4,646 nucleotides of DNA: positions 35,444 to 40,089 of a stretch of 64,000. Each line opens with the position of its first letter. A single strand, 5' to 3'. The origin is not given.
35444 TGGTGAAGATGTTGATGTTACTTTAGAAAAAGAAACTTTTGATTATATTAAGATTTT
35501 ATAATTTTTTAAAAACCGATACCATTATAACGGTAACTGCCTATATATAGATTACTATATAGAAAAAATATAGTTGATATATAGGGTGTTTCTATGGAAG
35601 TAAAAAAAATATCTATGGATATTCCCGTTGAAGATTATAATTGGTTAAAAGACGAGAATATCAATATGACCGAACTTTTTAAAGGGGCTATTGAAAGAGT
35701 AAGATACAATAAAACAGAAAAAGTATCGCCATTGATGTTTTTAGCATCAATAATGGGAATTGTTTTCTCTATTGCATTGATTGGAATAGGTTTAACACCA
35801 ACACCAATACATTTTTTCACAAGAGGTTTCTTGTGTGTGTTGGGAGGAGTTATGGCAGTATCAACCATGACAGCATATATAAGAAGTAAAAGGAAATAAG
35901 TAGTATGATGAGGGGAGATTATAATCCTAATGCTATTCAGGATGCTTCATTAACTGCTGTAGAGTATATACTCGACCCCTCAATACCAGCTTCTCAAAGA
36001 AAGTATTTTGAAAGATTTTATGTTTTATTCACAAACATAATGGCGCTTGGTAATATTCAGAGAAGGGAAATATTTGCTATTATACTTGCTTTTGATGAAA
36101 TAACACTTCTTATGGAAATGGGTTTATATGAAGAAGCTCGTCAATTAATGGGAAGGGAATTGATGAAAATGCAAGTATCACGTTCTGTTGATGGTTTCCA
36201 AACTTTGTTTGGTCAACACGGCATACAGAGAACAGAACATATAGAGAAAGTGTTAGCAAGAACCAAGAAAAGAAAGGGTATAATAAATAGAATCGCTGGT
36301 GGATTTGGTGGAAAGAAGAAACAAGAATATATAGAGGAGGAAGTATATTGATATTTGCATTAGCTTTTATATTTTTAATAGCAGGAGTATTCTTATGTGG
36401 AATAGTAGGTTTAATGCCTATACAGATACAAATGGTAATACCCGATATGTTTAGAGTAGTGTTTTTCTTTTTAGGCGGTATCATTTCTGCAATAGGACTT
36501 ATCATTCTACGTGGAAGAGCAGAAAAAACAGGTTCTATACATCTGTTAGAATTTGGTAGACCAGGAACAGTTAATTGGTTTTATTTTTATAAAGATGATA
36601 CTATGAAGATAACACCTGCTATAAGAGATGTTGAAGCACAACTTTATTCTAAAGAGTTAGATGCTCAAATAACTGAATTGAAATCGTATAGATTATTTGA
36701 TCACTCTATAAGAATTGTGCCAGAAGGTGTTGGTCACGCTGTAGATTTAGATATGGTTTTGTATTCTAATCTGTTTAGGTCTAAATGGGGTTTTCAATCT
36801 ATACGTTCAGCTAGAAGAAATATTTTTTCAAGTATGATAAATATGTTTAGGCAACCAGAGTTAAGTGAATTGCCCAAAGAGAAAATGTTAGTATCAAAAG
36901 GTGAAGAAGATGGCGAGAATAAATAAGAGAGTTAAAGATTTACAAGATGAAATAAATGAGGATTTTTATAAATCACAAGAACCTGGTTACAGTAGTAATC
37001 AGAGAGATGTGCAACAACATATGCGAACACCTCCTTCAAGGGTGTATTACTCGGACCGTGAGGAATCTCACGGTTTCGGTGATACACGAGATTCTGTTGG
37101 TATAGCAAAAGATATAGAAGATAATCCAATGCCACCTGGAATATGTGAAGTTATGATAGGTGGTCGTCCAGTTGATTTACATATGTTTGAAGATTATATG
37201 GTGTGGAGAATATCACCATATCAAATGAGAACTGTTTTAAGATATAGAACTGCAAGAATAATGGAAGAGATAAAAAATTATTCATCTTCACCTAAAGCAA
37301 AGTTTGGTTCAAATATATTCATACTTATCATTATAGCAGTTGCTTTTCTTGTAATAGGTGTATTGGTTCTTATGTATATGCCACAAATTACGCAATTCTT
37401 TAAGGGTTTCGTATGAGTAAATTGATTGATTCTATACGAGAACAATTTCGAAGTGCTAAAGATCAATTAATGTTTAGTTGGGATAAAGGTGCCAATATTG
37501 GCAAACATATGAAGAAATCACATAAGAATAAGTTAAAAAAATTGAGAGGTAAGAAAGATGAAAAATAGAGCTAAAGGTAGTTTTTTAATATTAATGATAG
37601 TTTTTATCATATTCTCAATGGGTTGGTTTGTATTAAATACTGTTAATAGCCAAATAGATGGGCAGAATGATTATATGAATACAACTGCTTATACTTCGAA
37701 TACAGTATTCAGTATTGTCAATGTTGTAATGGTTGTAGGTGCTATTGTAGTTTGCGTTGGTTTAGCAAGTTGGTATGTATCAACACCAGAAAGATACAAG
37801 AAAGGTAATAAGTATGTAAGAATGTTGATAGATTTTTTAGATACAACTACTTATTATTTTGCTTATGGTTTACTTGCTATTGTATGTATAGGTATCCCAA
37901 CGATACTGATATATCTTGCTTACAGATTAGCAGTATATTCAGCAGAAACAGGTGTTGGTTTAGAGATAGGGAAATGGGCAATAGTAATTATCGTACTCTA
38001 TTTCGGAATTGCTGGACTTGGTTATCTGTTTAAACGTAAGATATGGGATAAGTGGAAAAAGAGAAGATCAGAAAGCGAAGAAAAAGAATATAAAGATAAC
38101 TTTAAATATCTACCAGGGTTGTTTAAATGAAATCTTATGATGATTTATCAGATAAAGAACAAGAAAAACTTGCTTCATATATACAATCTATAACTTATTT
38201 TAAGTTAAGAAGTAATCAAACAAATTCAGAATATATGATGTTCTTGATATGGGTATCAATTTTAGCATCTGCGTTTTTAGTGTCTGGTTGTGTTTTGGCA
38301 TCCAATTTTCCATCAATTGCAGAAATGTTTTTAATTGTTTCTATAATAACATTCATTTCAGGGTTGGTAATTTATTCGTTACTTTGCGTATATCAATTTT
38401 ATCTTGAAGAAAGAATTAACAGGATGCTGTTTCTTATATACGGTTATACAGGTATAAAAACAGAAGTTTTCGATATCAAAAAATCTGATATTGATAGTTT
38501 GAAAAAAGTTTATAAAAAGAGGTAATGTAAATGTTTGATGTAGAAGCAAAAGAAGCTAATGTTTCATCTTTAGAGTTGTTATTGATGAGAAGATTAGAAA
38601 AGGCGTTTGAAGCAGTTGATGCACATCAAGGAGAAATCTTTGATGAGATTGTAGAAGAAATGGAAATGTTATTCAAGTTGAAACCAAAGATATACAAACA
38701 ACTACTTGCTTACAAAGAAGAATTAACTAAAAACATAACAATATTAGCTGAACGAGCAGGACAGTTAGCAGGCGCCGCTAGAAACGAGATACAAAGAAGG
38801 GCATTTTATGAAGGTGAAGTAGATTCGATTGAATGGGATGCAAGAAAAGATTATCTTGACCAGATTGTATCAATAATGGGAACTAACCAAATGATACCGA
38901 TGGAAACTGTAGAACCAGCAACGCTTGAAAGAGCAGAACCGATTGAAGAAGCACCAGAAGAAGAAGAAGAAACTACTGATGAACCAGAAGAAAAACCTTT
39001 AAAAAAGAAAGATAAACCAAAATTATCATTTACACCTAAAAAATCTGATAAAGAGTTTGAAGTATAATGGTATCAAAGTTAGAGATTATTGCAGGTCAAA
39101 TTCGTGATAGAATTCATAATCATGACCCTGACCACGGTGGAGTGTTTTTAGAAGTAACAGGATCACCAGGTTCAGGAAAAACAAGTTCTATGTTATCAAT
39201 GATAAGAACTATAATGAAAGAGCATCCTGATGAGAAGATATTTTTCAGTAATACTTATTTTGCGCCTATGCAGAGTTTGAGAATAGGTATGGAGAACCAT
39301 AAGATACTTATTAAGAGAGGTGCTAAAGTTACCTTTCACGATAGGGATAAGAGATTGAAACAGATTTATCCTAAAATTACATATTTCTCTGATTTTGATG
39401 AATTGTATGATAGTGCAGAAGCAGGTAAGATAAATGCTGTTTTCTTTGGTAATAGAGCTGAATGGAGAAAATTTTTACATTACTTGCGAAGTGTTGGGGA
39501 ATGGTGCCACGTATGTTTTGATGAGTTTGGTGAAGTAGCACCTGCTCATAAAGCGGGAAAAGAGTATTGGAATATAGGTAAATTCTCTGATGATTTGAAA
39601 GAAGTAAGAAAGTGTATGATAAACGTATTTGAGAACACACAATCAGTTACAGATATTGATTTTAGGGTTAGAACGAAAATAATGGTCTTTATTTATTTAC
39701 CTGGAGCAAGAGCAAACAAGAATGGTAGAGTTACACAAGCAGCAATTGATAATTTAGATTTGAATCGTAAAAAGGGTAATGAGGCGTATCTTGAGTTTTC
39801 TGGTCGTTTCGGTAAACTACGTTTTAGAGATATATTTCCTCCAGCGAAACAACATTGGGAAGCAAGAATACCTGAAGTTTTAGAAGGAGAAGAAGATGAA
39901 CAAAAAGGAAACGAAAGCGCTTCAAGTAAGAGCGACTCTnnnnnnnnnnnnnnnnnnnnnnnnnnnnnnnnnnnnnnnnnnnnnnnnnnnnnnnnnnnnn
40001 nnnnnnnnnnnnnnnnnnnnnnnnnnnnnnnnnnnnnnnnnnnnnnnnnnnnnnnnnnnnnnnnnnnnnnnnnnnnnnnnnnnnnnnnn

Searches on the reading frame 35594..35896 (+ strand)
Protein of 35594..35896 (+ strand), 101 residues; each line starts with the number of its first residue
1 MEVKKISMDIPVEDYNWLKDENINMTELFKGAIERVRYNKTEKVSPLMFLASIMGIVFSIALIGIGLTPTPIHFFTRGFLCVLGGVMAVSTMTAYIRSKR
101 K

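Call 58: search_protein_families(library=phrogs, proteins=[window:35594-35896:+], max_evalue=0.1)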
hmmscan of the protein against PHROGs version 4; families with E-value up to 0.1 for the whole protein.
window:35594-35896:+ (101 aa): 1 family
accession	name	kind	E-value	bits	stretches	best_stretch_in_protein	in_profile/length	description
phrog_4546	-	unknown function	0.03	15.1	1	50-67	3-20/36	-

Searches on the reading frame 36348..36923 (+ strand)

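Call 19: search_protein_families(library=pfam, proteins=[window:36348-36923:+], max_evalue=0.01)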
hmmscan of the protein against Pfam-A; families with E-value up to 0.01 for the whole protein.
window:36348-36923:+ (192 aa): 0 families

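Call 42: search_protein_families(library=phrogs, proteins=[window:36348-36923:+], max_evalue=1)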
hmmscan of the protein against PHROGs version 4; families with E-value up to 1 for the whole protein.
window:36348-36923:+ (192 aa): 1 family
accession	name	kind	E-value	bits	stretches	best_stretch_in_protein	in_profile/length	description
phrog_34074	-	unknown function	0.29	12.8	1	7-48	3-44/78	-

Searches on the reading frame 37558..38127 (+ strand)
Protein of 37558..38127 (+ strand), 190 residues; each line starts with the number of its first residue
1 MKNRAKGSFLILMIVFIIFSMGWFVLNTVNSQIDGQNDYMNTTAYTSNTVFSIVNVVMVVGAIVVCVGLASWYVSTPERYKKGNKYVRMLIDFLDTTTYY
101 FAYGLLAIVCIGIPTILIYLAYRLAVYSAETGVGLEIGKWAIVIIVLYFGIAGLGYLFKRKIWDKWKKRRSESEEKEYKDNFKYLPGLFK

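Call 19: search_protein_families(library=pfam, proteins=[window:37558-38127:+], max_evalue=0.01)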
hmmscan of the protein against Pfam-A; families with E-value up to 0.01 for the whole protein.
window:37558-38127:+ (190 aa): 1 family
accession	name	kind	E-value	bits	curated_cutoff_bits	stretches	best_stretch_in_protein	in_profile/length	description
PF15879.10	MWFE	-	0.0028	18.4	27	0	57-93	5-41/55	NADH-ubiquinone oxidoreductase MWFE subunit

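Call 58: search_protein_families(library=phrogs, proteins=[window:37558-38127:+], max_evalue=0.1)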
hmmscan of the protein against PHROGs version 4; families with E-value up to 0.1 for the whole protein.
window:37558-38127:+ (190 aa): 3 families
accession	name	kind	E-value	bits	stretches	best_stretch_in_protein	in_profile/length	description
phrog_944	-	moron, auxiliary metabolic gene and host takeover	0.00031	21.5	1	105-181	133-208/235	membrane protein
phrog_1009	-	unknown function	0.012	16.7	0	51-77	6-32/103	-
phrog_462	-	other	0.02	16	0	137-182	9-53/101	lipoprotein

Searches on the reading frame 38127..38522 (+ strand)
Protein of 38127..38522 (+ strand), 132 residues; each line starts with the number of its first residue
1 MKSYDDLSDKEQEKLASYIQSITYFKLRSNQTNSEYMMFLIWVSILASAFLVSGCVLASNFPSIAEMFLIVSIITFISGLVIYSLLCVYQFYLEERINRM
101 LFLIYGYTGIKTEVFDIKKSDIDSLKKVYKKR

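Call 19: search_protein_families(library=pfam, proteins=[window:38127-38522:+], max_evalue=0.01)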
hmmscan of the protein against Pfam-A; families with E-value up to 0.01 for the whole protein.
window:38127-38522:+ (132 aa): 0 families

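Call 58: search_protein_families(library=phrogs, proteins=[window:38127-38522:+], max_evalue=0.1)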
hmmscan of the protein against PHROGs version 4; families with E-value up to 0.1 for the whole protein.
window:38127-38522:+ (132 aa): 1 family
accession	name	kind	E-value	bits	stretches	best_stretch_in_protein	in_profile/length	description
phrog_12342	-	unknown function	0.057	14.3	0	37-78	4-45/59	-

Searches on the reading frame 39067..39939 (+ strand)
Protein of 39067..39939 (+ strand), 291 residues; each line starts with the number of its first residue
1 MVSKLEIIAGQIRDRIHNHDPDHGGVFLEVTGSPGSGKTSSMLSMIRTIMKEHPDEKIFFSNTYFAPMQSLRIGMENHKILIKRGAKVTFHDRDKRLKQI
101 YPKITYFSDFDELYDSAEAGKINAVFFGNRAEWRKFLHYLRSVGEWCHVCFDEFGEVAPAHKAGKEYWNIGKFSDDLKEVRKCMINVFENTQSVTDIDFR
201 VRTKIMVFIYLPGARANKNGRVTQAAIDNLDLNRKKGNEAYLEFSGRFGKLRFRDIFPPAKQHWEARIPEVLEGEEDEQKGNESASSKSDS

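Call 19: search_protein_families(library=pfam, proteins=[window:39067-39939:+], max_evalue=0.01)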
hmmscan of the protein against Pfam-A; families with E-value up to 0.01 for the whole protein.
window:39067-39939:+ (291 aa): 0 families

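Call 41: search_dna_similar(query=window:39067-39939:+, collection=phages, mode=protein, max_rows=15, max_evalue=0.01)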
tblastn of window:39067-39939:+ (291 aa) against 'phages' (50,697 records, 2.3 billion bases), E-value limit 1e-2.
Records with a match: 2; places in all: 2; records where one place covers at least 80% of the query: 2.
Best place of each record, by identity: <60% 2.
By first word of the organism name: Pyrococcus 2.
By host as written in the record: Pyrococcus abyssi GE23 1; Pyrococcus abyssi 1.
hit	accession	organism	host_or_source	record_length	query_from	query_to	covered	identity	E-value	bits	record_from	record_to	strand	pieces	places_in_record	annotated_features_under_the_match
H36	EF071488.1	Pyrococcus abyssi virus 1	Pyrococcus abyssi GE23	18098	18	259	83%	23.0%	5e-7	57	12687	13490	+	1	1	conserved hypothetical protein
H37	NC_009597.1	Pyrococcus abyssi virus 1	Pyrococcus abyssi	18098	18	259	83%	23.0%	5e-7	57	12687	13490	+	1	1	hypothetical protein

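Call 42: search_protein_families(library=phrogs, proteins=[window:39067-39939:+], max_evalue=1)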
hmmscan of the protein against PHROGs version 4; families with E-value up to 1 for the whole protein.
window:39067-39939:+ (291 aa): 9 families
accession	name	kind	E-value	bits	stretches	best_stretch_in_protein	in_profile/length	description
phrog_22963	-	unknown function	1.3e-17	65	2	141-260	182-300/373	-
phrog_97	-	other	0.058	13.6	1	27-60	75-108/506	UvsX-like recombinase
phrog_6891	-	other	0.085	13.5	1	21-80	39-94/310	ATPase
phrog_18375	-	DNA, RNA and nucleotide metabolism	0.087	12.1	1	24-104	374-454/644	DNA primase/helicase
phrog_1979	-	unknown function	0.092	13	1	25-63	125-162/380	-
phrog_5484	-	DNA, RNA and nucleotide metabolism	0.12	12.9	0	22-52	25-55/239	DnaA-like replication initiation protein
phrog_22507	-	unknown function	0.14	12.9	1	37-108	137-212/222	-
phrog_1358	-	moron, auxiliary metabolic gene and host takeover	0.19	10.1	1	4-56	582-635/1382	FtsK/SpoIIIE-like protein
phrog_8337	-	DNA, RNA and nucleotide metabolism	0.22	11.9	1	24-64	67-107/273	DNA repair protein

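Call 47: get_annotated_region(hit=H37, flank=9000)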
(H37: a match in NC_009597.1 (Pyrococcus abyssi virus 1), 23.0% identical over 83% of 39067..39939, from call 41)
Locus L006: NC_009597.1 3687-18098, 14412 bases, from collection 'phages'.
description: Pyrococcus abyssi virus 1, complete genome.
organism: Pyrococcus abyssi virus 1 (NCBI taxid 425386)
taxonomy: Viruses
host: Pyrococcus abyssi; source: -; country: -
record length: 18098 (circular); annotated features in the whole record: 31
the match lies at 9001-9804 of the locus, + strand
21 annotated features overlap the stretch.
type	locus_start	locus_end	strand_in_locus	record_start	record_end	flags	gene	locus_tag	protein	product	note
CDS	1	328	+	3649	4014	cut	-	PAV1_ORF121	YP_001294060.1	membrane protein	-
repeat_region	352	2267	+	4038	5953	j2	-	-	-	-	IR2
CDS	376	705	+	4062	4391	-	-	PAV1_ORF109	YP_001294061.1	membrane protein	-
CDS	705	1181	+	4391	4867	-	-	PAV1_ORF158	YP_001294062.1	hypothetical protein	-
CDS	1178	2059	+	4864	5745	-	-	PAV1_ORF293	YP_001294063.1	membrane protein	-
CDS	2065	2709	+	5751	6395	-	-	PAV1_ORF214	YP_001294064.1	membrane protein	-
CDS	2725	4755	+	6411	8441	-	-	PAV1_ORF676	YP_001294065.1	concanavalin A-like lectin/glucanase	-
CDS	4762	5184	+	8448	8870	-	-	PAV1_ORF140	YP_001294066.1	membrane protein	-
CDS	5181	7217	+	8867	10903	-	-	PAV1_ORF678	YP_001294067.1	concanavalin A-like lectin/glucanase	-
repeat_region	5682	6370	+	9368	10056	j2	-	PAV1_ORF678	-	-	DR2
CDS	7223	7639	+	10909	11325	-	-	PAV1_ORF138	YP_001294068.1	membrane protein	-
CDS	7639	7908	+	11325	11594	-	-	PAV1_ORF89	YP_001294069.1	hypothetical protein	-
CDS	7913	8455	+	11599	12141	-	-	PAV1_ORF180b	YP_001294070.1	hypothetical protein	-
CDS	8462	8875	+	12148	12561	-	-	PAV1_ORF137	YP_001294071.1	hypothetical protein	-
CDS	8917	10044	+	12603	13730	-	-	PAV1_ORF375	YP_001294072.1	hypothetical protein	-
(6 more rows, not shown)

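Call 57: find_related_loci(query=window:39067-39939:+, collection=viral_contigs, flank=10000)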
Query window:39067-39939:+ (291 aa) in viral_contigs; peptide patterns used: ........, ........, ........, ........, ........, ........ (x = any residue, [..] = any of these).
27 stretches matched a pattern, but none encodes a relative of the query by tblastn (E <= 1e-3).

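Call 96: search_protein_families(library=phrogs, proteins=[L006:4762-5181:+, L006:7223-7636:+, L006:12718-13125:+, L006:8917-10041:+], max_evalue=0.1)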
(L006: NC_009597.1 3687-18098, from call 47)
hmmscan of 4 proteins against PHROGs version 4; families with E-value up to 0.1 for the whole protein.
L006:4762-5181:+ (140 aa): 0 families

L006:7223-7636:+ (138 aa): 0 families

L006:12718-13125:+ (136 aa): 0 families

L006:8917-10041:+ (375 aa): 7 families
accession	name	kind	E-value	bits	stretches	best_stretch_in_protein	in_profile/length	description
phrog_22963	-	unknown function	8.7e-196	651.3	1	2-374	1-372/373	-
phrog_2666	-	head and packaging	0.013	15.2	1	29-254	314-482/555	terminase large subunit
phrog_124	-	DNA, RNA and nucleotide metabolism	0.036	14.4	1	30-69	37-78/382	Sak4-like ssDNA annealing protein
phrog_35725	-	other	0.073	11.6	0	299-332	14-48/1376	metallo-phosphoesterase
phrog_19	-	DNA, RNA and nucleotide metabolism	0.076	12.8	0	40-58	357-375/621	DnaB-like replicative helicase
phrog_293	-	moron, auxiliary metabolic gene and host takeover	0.078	11.9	0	40-101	167-229/1058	ABC transporter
phrog_6891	-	other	0.09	13.4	0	38-57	44-63/310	ATPase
